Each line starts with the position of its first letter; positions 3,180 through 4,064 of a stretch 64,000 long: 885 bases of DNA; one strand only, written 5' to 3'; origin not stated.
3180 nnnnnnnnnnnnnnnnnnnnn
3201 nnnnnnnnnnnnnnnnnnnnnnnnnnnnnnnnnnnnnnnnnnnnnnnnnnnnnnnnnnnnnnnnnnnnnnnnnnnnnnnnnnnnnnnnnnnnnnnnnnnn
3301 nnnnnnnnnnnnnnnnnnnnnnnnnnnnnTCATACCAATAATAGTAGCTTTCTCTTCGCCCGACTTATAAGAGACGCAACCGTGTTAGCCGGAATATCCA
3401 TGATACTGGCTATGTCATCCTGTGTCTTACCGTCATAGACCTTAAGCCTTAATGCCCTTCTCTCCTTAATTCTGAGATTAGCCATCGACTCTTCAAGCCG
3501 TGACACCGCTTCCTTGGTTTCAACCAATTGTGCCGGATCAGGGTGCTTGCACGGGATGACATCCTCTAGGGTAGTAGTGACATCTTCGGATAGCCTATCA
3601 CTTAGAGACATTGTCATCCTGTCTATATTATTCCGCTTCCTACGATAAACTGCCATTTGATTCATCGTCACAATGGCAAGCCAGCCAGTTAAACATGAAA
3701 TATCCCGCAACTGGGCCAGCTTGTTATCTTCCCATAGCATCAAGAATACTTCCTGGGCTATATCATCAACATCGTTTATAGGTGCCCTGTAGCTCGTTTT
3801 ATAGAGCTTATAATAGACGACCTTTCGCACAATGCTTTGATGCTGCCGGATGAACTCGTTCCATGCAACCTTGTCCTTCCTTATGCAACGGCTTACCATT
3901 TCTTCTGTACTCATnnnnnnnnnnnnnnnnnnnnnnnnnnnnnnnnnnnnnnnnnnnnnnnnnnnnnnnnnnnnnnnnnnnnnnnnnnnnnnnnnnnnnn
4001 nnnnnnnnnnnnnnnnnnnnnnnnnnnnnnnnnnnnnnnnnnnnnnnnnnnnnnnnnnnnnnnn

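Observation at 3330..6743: Island cargo: six-gene minus-strand operon ending in an ECF sigma factor, with a double-Zn-ribbon TM protein and unknown membrane proteins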

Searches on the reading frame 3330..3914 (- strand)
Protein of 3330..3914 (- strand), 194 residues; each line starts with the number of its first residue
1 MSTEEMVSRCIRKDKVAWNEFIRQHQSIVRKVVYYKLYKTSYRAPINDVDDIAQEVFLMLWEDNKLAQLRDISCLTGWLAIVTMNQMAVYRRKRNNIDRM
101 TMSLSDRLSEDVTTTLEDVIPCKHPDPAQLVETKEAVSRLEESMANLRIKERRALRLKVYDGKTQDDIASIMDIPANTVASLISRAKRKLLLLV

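Call 3: search_protein_families(library=pfam, proteins=[window:3330-3914:-], max_evalue=1)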
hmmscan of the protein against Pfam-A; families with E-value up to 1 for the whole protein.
window:3330-3914:- (194 aa): 12 families
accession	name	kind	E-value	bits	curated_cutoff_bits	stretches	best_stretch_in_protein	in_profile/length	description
PF08281.18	Sigma70_r4_2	-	3.1e-13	49.6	25.7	1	139-190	3-54/54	Sigma-70, region 4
PF04545.22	Sigma70_r4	-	1.9e-06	27.7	24.1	1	145-190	3-48/50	Sigma-70, region 4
PF02001.22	DUF134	-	8.9e-05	23.4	27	1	135-190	25-78/98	Protein of unknown function DUF134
PF04542.20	Sigma70_r2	-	0.00034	20.8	24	1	22-95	2-69/71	Sigma-70 region 2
PF00196.25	GerE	-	0.00063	19.8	23.5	1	158-190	13-45/57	Bacterial regulatory proteins, luxR family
PF22233.2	PhyR_sigma-like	-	0.0022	18.2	27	1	150-188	7-45/50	Response regulator PhyR, sigma-like domain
PF07638.17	Sigma70_ECF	-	0.0029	18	21.1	1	15-180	16-169/185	ECF sigma factor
PF08954.16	Trimer_CC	-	0.009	16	27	1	132-148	16-32/52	Trimerisation motif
PF18708.6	MapZ_C2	-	0.016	15.9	27.6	1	4-59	26-82/94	MapZ extracellular C-terminal domain 2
PF13384.12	HTH_23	-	0.022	15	24.6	1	148-186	3-41/50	Homeodomain-like domain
PF19615.4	DUF6120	-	0.06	13.8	27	1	91-152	14-74/92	Family of unknown function (DUF6120)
PF04967.18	HTH_10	-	0.066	13.5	23.1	1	164-191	25-52/53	HTH DNA binding domain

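Call 4: search_protein_families(library=ncbifam, proteins=[window:3330-3914:-], max_evalue=1)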
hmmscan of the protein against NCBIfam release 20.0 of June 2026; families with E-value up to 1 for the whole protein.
window:3330-3914:- (194 aa): 98 families (the best 25 are shown)
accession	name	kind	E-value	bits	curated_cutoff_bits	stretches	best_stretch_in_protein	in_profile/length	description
TIGR02937.1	sigma70-ECF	superfamily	1.2e-19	70.5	42.9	1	17-191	2-162/165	sigma-70 family RNA polymerase sigma factor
NF009171.0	PRK12518.1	equivalog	5.5e-18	65.5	208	1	2-190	13-180/191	RNA polymerase sigma factor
NF004113.0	PRK05602.1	equivalog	2.6e-15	56.6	208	1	47-190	70-197/211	RNA polymerase sigma factor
TIGR02985.1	Sig70_bacteroi1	subfamily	1e-14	55.1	126.4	1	37-190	16-158/162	RNA polymerase sigma-70 factor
NF058625.1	sigma_PG0214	equivalog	2.5e-13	50.1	130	1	36-190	16-157/170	GFO_1088 family ECF-type sigma factor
NF009172.0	PRK12519.1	subfamily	4.5e-13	49.2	222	1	47-187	54-182/194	RNA polymerase sigma factor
TIGR02984.1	Sig-70_plancto1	subfamily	4.8e-13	49.1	183.75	1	14-190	5-184/189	RNA polymerase sigma-70 factor, Planctomycetaceae-specific subfamily 1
TIGR02939.1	RpoE_Sigma70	equivalog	5.1e-13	49.5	236.15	1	4-188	8-180/190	RNA polymerase sigma factor RpoE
TIGR02989.1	Sig-70_gvs1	subfamily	7.9e-13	48.6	124.55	1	23-190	8-154/158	RNA polymerase sigma-70 factor, Rhodopirellula/Verrucomicrobium family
NF008888.0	PRK11922.1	equivalog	2.5e-12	46.9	204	1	3-190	17-192/231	RNA polymerase sigma factor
NF009166.1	PRK12513.1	equivalog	3.1e-12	46.6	206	1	4-190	10-182/193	RNA polymerase sigma factor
NF009195.0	PRK12543.1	subfamily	4.1e-12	46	197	1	36-190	32-174/192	RNA polymerase sigma factor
NF007225.0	PRK09643.1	equivalog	1.1e-11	44.8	190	1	2-191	13-179/204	RNA polymerase sigma factor SigM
NF007223.0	PRK09641.1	equivalog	1.4e-10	41.3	209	1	35-189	29-179/187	RNA polymerase sigma factor SigW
NF007229.0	PRK09647.1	equivalog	3.8e-10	39.5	265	1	15-190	43-198/220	RNA polymerase sigma factor SigE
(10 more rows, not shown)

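Call 10: find_encoding_contigs(protein=window:3330-3914:-, flank=10000, max_places=8)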
Protein window:3330-3914:- (194 aa): 16 contigs read that carry it; 8 places shown.
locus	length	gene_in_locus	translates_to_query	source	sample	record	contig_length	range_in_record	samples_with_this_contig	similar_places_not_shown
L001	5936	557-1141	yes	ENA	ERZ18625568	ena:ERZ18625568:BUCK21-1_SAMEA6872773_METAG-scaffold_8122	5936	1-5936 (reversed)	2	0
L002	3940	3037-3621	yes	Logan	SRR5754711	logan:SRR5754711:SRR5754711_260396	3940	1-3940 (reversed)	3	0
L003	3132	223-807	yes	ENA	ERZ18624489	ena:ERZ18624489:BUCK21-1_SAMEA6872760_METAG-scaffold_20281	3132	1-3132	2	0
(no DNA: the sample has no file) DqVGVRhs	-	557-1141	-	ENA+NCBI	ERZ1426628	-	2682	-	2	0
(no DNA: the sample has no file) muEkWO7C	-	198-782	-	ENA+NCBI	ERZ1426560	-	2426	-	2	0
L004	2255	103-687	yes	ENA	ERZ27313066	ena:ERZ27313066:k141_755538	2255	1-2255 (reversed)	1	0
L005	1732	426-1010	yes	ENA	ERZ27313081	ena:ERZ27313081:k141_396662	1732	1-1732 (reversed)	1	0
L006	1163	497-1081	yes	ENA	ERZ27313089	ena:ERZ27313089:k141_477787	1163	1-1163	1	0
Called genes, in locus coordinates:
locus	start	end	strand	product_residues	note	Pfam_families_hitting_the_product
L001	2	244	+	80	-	?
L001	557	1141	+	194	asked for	PF08281:Sigma70_r4_2, PF04545:Sigma70_r4 (weak)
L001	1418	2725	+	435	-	-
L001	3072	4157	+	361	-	PF01979:Amidohydro_1, PF07969:Amidohydro_3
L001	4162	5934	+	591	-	?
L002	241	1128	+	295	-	-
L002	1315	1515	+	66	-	-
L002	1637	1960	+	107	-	-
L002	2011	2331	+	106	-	-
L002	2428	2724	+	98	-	-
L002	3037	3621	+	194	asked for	PF08281:Sigma70_r4_2, PF04545:Sigma70_r4 (weak)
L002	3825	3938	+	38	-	?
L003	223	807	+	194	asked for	PF08281:Sigma70_r4_2, PF04545:Sigma70_r4 (weak)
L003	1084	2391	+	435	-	-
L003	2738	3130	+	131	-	?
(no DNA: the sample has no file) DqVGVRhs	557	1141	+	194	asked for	PF08281:Sigma70_r4_2, PF04545:Sigma70_r4 (weak)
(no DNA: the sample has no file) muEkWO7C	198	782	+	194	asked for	PF08281:Sigma70_r4_2, PF04545:Sigma70_r4 (weak)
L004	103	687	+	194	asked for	PF08281:Sigma70_r4_2, PF04545:Sigma70_r4 (weak)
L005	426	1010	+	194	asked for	PF08281:Sigma70_r4_2, PF04545:Sigma70_r4 (weak)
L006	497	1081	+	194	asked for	PF08281:Sigma70_r4_2, PF04545:Sigma70_r4 (weak)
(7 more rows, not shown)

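Call 30: search_protein_families(library=padloc, proteins=[window:3330-3914:-], max_evalue=1)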
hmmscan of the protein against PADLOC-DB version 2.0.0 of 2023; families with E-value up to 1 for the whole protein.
window:3330-3914:- (194 aa): 0 families

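Call 31: search_protein_families(library=phrogs, proteins=[window:3330-3914:-], max_evalue=1)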
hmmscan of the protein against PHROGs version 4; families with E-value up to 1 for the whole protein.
window:3330-3914:- (194 aa): 16 families
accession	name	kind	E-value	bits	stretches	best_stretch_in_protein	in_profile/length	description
phrog_1740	-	transcription regulation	7.4e-21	75.2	1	10-190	49-212/567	RNA polymerase sigma factor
phrog_351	-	transcription regulation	4.2e-10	39.9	1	99-190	629-722/928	RNA polymerase sigma factor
phrog_1190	-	transcription regulation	3e-06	28.1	1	89-190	69-155/167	RNA polymerase sigma factor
phrog_13787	-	unknown function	1.7e-05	26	1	109-181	84-155/172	-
phrog_11138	-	unknown function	0.00013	23.3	1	49-190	16-135/142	-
phrog_3512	-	transcription regulation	0.00071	20.8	1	145-190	64-109/130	sigma factor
phrog_36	-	transcription regulation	0.00086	20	1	129-190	122-183/220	transcriptional regulator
phrog_14025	-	unknown function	0.011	17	1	146-186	14-54/98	-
phrog_8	-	transcription regulation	0.015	15.7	1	141-189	69-115/346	transcriptional regulator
phrog_3282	-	transcription regulation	0.03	15.2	1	157-190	57-90/158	sigma factor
phrog_10300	-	transcription regulation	0.054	14.5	1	147-189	121-162/182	transcriptional regulator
phrog_4151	-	DNA, RNA and nucleotide metabolism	0.095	13.5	1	150-184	9-42/154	DNA binding protein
phrog_4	-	transcription regulation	0.1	12.5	1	143-187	45-89/400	transcriptional repressor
phrog_3855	-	DNA, RNA and nucleotide metabolism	0.16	13.4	1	140-188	60-105/115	HTH DNA binding protein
phrog_33730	-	unknown function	0.28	12.5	1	26-71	7-54/74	-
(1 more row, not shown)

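Call 34: find_homologous_proteins(query=window:3330-3914:-, max_evalue=1e-10)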
Query window:3330-3914:- (194 aa): 13 proteins with E <= 1e-10 among 116 candidates.
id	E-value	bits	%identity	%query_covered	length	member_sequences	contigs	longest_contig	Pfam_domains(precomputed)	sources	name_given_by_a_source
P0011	3.6e-92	325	94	84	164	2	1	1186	-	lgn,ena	-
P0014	4.9e-78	279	68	98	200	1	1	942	PF04545.23,PF04542.21,PF08281.19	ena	-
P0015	3.6e-75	270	68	95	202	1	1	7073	PF04542.21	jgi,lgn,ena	-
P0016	4.0e-75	270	66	98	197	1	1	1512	PF04545.23,PF04542.21,PF08281.19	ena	-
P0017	1.4e-71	258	64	98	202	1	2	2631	PF08281.19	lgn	-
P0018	3.7e-65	237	61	98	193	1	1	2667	PF04542.21,PF08281.19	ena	-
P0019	9.3e-62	226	59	98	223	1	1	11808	PF02001.22,PF04545.23,PF04542.21,PF08281.19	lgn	-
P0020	1.2e-58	216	55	98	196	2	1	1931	PF02001.22,PF04545.23,PF04542.21,PF08281.19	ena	-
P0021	5.6e-58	214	57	98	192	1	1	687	PF04545.23,PF04542.21,PF08281.19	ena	-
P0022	6.6e-56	207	55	98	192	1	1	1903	PF04542.21,PF08281.19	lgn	-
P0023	6.2e-51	191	50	98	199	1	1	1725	PF04545.23,PF04542.21,PF08281.19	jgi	-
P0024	1.8e-50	189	51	98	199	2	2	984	PF04542.21,PF08281.19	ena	-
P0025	4.8e-47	178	52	98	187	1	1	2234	PF04545.23,PF04542.21,PF08281.19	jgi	-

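Call 35: find_encoding_contigs(protein=P0019, flank=10000, max_places=3)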
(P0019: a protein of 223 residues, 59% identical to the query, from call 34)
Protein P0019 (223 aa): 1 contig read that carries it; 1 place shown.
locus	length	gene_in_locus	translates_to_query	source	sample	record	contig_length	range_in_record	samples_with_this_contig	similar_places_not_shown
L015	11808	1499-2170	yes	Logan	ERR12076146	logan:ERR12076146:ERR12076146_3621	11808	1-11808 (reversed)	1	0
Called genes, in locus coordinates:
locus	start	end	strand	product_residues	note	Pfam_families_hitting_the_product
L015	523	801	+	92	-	-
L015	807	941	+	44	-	-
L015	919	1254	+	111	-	PF11171:DUF2958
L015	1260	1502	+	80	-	-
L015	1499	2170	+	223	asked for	PF04542:Sigma70_r2, PF02001:DUF134 (weak), PF08281:Sigma70_r4_2, PF04545:Sigma70_r4 (weak)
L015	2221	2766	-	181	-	PF01381:HTH_3, PF13443:HTH_26 (weak), PF07883:Cupin_2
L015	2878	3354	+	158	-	-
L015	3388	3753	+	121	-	-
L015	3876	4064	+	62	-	PF12728:HTH_17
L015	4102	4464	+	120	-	PF00072:Response_reg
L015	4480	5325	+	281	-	PF00072:Response_reg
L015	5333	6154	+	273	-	PF12147:Methyltransf_20, PF13847:Methyltransf_31 (weak)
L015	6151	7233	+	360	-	PF03060:NMO, PF01180:DHO_dh (faint)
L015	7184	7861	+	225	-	PF00657:Lipase_GDSL, PF13472:Lipase_GDSL_2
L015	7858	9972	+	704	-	PF16927:HisKA_7TM, PF13185:GAF_2 (weak), PF13492:GAF_3 (weak), PF00512:HisKA, PF02518:HATPase_c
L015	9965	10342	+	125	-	PF00072:Response_reg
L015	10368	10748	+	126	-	PF00072:Response_reg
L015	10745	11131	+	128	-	PF00072:Response_reg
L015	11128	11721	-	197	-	PF07883:Cupin_2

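Call 36: find_encoding_contigs(protein=P0015, flank=10000, max_places=3)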
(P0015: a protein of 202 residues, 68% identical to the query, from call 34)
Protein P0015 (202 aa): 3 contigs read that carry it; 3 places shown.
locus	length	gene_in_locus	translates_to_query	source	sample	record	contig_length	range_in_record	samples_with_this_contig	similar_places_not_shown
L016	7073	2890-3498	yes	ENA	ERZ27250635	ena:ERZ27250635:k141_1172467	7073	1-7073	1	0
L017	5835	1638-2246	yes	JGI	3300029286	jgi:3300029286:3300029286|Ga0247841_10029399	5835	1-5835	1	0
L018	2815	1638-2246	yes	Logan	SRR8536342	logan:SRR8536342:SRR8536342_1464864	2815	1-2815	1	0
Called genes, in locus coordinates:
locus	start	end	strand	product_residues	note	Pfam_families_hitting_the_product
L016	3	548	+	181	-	?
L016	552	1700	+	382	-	PF01734:Patatin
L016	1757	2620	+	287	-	PF26363:Phospholipase-like (weak), PF01764:Lipase_3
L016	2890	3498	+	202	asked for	PF04542:Sigma70_r2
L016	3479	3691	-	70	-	PF13560:HTH_31, PF12844:HTH_19 (weak), PF01381:HTH_3, PF13443:HTH_26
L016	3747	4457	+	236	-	-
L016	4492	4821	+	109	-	-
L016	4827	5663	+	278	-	-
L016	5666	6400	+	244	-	-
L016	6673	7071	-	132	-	?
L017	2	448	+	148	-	?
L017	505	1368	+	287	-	PF26363:Phospholipase-like (weak), PF01764:Lipase_3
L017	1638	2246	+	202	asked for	PF04542:Sigma70_r2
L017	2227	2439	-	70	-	PF13560:HTH_31, PF12844:HTH_19 (weak), PF01381:HTH_3, PF13443:HTH_26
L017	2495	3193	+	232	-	-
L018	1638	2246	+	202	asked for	PF04542:Sigma70_r2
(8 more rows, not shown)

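Call 65: find_encoding_contigs(protein=P0018, flank=5000, max_places=3)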
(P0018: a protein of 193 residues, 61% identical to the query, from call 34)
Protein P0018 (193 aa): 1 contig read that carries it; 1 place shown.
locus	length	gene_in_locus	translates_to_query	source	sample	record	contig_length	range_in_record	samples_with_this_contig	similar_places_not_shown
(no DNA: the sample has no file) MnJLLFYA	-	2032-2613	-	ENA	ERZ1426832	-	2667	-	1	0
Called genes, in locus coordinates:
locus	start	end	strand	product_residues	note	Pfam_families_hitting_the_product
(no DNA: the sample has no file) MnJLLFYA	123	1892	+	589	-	PF12002:MgsA_C (faint)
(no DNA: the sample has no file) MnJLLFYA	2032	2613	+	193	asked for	PF04542:Sigma70_r2 (weak), PF08281:Sigma70_r4_2 (weak)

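Call 66: find_encoding_contigs(protein=P0017, flank=5000, max_places=3)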
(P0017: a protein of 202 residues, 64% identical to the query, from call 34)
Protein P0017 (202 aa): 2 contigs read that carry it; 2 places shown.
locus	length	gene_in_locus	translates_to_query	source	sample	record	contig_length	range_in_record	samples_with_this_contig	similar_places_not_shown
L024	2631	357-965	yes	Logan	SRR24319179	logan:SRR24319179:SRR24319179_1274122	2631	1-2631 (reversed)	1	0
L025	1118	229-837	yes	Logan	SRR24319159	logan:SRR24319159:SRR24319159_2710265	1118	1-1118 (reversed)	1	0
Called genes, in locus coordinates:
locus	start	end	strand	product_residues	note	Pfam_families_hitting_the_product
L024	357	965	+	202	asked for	PF08281:Sigma70_r4_2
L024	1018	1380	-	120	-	-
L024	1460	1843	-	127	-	-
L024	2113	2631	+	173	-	?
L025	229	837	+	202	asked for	PF08281:Sigma70_r4_2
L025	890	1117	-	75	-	?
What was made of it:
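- On ECF sigma / anti-sigma operon: In homologue loci the downstream gene is convergent: an XRE-type gene or an unknown gene (calls 35, 36, 66).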

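Call 68: search_protein_families(library=pfam, proteins=[L024:1018-1380:-, L024:1460-1843:-, L016:3747-4457:+, L016:4827-5663:+, L016:5666-6400:+, L015:1260-1502:+, L015:2878-3354:+], max_evalue=0.01)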
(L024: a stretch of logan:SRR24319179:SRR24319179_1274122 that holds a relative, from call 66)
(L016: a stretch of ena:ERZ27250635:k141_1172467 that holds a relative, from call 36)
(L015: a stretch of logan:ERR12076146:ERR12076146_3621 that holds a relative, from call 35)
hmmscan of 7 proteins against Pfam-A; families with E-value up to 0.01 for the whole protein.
L024:1018-1380:- (120 aa): 0 families

L024:1460-1843:- (127 aa): 0 families

L016:3747-4457:+ (236 aa): 2 families
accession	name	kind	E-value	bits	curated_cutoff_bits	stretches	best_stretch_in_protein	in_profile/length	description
PF13517.12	FG-GAP_3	-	0.002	19.1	26.9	0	67-147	1-60/61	FG-GAP-like repeat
PF16743.10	PliI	-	0.0021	18.2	27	0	61-109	60-106/123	Periplasmic lysozyme inhibitor of I-type lysozyme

L016:4827-5663:+ (278 aa): 0 families

L016:5666-6400:+ (244 aa): 0 families

L015:1260-1502:+ (80 aa): 0 families

L015:2878-3354:+ (158 aa): 0 families

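Call 72: find_related_loci(query=A4, collection=viral_contigs, flank=8000)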
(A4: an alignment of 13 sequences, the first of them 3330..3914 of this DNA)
Query A4 (194 aa) in viral_contigs; peptide patterns used: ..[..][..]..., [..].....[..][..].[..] (x = any residue, [..] = any of these).
287 stretches matched a pattern; 1 encode a relative of the query (tblastn E <= 1e-3); 1 distinct loci.
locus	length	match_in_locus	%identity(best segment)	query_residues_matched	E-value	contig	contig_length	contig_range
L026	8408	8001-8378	26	50-190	9e-8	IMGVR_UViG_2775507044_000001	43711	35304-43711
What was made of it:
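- Closest known: Sigma factors carried by phages and mobile elements. Different: No close relative was found in IMG/VR; the best match is 26% identical (call 72).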
